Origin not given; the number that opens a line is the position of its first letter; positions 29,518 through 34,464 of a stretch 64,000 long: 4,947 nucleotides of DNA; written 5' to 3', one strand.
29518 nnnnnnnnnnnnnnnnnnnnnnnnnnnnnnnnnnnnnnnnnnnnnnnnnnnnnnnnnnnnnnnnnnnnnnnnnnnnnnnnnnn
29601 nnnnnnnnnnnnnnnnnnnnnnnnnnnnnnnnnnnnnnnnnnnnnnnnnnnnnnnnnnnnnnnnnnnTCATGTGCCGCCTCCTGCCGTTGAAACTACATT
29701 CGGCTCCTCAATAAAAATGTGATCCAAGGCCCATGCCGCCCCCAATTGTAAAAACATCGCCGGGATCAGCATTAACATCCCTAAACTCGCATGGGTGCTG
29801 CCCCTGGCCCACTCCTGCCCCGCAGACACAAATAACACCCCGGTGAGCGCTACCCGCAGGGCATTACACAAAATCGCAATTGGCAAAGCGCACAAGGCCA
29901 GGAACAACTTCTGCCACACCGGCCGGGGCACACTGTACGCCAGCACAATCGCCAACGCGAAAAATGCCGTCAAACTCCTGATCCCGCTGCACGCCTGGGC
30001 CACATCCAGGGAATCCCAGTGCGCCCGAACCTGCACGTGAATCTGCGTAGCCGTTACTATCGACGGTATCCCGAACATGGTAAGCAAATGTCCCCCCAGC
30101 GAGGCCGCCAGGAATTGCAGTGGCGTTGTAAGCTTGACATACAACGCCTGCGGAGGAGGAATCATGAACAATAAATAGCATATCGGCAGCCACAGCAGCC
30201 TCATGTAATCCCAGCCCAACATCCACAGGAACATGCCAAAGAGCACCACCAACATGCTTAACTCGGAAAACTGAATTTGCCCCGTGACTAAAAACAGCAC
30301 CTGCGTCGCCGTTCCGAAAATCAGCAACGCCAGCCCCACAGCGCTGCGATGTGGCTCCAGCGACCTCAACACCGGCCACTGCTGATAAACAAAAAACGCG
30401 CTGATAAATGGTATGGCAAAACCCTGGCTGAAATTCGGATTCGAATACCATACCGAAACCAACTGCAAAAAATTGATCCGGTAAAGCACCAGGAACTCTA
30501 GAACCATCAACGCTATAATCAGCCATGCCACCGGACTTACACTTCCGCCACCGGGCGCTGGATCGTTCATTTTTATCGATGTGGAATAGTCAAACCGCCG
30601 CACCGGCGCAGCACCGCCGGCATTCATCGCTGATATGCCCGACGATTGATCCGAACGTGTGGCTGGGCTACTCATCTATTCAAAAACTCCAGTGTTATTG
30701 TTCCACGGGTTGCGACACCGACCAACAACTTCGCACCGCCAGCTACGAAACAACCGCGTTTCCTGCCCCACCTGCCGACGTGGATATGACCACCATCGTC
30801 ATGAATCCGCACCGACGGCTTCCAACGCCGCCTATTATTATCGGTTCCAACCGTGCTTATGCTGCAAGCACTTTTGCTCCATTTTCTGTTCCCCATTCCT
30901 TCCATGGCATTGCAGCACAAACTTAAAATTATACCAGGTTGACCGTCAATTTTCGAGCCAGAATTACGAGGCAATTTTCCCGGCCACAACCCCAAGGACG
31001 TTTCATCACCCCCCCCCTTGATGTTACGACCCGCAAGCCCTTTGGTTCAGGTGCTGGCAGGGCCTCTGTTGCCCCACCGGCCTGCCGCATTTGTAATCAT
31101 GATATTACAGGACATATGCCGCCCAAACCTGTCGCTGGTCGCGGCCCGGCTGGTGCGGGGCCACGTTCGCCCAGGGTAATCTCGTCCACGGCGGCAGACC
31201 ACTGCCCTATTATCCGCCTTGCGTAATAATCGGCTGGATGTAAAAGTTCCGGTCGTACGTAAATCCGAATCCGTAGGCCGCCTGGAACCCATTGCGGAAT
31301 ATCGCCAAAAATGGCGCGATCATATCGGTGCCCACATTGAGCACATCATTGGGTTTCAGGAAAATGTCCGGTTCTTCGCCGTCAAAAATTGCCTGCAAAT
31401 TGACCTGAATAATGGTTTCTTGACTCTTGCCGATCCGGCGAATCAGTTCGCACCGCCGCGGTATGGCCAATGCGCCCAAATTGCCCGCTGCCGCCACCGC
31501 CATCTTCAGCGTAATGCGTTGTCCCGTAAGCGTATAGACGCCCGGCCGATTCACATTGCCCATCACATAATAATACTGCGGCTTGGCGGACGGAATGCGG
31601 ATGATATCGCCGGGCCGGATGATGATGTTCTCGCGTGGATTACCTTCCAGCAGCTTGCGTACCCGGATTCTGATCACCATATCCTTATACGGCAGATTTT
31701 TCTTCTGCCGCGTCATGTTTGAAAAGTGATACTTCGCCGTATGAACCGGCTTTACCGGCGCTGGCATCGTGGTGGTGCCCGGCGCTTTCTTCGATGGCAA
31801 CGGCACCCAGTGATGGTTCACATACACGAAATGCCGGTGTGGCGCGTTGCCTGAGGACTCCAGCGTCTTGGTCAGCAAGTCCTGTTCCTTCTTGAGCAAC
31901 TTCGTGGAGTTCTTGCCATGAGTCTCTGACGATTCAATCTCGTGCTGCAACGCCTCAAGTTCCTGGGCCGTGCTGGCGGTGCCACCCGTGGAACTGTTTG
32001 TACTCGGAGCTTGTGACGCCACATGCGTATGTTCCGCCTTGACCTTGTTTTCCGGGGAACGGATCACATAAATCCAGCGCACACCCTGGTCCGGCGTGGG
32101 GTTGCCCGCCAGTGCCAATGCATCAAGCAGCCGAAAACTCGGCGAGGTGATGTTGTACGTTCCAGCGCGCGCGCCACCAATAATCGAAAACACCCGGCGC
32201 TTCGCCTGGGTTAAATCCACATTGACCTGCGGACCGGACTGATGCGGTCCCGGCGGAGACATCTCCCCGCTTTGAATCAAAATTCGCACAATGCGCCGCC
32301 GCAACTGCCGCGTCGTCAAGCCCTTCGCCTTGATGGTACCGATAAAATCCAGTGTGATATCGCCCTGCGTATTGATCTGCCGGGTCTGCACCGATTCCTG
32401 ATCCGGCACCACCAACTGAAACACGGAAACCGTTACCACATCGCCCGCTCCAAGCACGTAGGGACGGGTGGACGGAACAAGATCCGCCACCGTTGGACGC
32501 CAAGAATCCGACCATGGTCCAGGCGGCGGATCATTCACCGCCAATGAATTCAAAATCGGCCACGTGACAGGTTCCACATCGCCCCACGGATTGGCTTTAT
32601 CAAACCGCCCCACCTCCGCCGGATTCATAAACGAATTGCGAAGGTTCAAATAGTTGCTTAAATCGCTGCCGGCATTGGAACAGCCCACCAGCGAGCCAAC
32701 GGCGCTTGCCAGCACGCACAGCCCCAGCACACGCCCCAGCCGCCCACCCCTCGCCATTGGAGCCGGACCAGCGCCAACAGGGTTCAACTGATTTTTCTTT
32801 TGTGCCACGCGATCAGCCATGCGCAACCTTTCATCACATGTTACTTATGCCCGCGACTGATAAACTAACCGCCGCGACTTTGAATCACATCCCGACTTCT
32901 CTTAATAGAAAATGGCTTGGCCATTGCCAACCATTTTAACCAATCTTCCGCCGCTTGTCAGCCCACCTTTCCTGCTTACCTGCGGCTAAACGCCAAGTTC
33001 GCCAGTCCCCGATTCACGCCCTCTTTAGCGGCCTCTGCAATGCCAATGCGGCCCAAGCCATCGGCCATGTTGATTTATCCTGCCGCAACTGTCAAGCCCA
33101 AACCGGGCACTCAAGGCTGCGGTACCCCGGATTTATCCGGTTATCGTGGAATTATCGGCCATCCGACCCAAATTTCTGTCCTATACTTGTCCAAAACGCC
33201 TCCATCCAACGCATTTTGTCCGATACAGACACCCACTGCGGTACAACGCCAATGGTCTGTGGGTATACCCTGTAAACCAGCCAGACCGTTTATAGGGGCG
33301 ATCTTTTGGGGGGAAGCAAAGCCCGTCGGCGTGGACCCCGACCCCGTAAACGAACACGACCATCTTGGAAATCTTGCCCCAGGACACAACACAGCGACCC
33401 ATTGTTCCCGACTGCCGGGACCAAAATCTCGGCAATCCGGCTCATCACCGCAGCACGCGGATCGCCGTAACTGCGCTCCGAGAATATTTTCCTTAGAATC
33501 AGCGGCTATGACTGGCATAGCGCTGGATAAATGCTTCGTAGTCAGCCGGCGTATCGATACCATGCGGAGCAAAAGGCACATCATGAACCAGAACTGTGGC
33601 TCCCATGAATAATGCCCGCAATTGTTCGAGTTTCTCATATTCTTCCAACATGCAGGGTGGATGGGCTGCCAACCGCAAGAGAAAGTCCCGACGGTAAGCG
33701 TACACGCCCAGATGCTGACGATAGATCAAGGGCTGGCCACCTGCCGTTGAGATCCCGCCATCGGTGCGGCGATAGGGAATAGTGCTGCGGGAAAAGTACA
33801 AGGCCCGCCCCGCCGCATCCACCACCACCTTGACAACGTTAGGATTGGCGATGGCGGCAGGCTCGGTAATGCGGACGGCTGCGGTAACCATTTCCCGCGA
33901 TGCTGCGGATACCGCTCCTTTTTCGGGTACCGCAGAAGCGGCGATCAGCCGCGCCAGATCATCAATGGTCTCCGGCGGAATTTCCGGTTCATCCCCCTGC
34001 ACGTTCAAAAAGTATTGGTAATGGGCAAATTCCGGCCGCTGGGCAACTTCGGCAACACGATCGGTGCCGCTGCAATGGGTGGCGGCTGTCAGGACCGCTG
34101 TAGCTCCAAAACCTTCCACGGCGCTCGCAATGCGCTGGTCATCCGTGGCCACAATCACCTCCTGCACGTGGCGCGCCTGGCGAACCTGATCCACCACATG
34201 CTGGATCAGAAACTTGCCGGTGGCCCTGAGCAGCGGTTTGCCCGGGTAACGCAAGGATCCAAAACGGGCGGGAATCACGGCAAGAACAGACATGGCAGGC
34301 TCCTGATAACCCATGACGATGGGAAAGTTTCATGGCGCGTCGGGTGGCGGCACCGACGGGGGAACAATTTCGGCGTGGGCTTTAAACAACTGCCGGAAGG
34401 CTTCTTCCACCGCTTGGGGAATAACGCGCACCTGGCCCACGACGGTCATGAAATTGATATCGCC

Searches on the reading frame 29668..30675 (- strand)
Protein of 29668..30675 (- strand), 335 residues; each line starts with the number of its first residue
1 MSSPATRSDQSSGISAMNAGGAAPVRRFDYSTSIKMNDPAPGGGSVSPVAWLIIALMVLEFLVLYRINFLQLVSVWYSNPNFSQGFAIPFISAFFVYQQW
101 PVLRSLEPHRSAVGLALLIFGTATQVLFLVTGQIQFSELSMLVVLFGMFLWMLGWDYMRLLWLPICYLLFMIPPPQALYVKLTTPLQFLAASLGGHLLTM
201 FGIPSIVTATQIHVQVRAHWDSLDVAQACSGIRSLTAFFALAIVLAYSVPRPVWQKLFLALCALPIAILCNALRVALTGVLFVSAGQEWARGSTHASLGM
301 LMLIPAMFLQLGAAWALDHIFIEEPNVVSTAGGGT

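Call 75: search_protein_families(library=pfam, proteins=[window:29668-30675:-], max_evalue=0.00001)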
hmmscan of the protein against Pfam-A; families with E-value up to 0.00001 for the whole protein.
window:29668-30675:- (335 aa): 1 family
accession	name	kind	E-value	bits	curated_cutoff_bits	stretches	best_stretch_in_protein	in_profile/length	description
PF09721.15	Exosortase_EpsH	-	8.1e-55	186.4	25.7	1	61-316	4-253/254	Transmembrane exosortase (Exosortase_EpsH)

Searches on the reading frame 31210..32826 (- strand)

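Call 75: search_protein_families(library=pfam, proteins=[window:31210-32826:-], max_evalue=0.00001)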
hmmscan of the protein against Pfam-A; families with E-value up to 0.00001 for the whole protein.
window:31210-32826:- (538 aa): 3 families
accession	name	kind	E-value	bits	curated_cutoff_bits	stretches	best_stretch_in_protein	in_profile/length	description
PF02563.21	Poly_export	-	1.8e-14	54.1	28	1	118-190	2-64/77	Polysaccharide biosynthesis/export protein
PF22461.2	SLBB_2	-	3.2e-09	37.2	27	1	418-498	2-79/79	SLBB domain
PF10531.15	SLBB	-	4e-07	30.2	27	0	419-469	2-48/55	SLBB domain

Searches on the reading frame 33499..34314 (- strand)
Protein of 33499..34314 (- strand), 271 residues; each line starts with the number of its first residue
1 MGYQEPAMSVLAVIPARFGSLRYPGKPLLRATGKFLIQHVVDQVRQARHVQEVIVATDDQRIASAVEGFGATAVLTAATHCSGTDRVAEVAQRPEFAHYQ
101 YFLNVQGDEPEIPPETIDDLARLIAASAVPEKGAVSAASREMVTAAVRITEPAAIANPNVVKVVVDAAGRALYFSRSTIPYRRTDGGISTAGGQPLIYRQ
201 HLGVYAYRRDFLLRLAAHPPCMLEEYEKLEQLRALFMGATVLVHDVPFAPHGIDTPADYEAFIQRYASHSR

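Call 75: search_protein_families(library=pfam, proteins=[window:33499-34314:-], max_evalue=0.00001)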
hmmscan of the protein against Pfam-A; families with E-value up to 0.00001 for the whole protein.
window:33499-34314:- (271 aa): 2 families
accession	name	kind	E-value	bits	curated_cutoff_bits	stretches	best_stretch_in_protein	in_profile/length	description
PF02348.25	CTP_transf_3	-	1.3e-47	162.8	22.6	1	12-237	2-213/217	Cytidylyltransferase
PF12804.13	NTP_transf_3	-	9e-11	42.6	27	1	17-200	11-135/160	MobA-like NTP transferase domain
